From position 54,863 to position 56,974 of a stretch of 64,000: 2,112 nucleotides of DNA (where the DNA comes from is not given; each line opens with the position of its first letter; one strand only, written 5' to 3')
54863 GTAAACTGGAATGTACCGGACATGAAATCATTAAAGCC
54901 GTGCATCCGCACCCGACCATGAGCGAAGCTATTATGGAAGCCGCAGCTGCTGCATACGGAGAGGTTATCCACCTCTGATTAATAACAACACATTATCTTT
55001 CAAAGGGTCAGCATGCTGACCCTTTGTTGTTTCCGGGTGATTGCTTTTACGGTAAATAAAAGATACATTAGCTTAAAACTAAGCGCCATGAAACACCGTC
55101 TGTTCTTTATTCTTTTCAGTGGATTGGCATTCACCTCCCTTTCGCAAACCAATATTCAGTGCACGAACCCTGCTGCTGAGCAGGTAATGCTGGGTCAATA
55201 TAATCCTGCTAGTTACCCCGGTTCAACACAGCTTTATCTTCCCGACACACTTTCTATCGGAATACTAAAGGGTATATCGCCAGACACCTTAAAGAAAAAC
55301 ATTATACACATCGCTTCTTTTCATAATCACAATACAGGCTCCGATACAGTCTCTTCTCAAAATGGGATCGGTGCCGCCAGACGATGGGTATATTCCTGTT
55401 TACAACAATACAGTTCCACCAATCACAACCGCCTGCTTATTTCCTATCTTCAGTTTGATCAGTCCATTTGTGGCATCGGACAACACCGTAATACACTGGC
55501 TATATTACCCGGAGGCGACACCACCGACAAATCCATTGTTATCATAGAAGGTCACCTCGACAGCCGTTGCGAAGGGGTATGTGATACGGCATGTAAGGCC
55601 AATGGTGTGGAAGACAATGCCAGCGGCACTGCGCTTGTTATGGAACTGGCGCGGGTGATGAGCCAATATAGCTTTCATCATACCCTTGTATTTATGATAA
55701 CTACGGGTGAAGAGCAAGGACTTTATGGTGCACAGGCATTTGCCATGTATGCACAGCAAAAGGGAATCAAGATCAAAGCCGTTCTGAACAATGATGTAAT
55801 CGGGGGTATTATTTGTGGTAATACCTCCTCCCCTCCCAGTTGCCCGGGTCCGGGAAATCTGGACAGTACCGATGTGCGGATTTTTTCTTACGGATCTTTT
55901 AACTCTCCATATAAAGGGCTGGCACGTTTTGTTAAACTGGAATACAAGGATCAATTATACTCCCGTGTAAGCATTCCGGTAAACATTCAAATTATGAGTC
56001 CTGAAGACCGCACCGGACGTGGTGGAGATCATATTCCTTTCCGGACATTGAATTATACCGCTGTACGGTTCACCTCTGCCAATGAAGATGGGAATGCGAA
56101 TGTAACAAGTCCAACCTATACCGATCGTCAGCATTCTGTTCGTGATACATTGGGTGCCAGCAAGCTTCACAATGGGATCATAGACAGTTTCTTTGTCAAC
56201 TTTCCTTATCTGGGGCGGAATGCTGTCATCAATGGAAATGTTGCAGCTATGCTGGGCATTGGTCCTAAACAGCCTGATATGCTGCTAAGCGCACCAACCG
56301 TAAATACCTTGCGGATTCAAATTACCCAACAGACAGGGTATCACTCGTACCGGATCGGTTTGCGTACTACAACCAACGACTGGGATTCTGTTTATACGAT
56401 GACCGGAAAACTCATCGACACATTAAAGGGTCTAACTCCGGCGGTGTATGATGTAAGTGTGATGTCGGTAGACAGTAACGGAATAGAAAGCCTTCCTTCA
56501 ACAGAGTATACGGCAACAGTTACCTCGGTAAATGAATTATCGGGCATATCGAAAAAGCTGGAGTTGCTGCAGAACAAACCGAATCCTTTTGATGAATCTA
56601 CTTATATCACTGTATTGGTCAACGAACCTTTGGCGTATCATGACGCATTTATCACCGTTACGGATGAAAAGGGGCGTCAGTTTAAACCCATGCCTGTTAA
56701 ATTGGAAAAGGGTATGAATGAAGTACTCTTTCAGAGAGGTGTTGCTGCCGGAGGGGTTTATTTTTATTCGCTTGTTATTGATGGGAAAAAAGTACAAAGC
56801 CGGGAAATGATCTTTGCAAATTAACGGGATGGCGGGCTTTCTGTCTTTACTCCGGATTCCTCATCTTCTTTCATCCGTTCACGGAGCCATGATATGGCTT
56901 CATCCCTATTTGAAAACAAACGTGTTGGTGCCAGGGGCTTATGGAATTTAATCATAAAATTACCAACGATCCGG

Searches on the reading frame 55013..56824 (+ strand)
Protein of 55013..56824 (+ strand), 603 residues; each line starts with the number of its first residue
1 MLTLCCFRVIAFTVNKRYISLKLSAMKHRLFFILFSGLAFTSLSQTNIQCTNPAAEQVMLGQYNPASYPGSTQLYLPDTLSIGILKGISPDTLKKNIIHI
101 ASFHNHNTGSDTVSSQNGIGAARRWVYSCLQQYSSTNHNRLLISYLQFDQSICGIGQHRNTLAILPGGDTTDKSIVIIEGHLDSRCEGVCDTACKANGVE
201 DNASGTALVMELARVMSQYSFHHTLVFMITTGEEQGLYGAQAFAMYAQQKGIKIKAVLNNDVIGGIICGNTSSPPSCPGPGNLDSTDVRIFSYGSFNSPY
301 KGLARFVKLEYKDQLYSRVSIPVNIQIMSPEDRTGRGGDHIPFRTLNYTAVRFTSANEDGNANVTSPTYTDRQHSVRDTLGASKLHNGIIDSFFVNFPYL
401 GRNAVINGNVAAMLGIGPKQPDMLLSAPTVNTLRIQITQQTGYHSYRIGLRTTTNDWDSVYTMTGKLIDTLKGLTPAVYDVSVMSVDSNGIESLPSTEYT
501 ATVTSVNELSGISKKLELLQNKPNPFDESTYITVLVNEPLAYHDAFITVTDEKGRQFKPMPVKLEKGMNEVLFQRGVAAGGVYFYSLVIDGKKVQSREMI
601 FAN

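Call 7: search_protein_families(library=pfam, proteins=[window:55013-56824:+], max_evalue=0.001)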
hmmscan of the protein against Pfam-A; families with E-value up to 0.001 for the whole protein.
window:55013-56824:+ (603 aa): 1 family
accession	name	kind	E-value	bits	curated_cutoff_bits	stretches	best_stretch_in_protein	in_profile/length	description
PF04389.22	Peptidase_M28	-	6.5e-23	81.9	21.3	1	160-264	1-96/193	Peptidase family M28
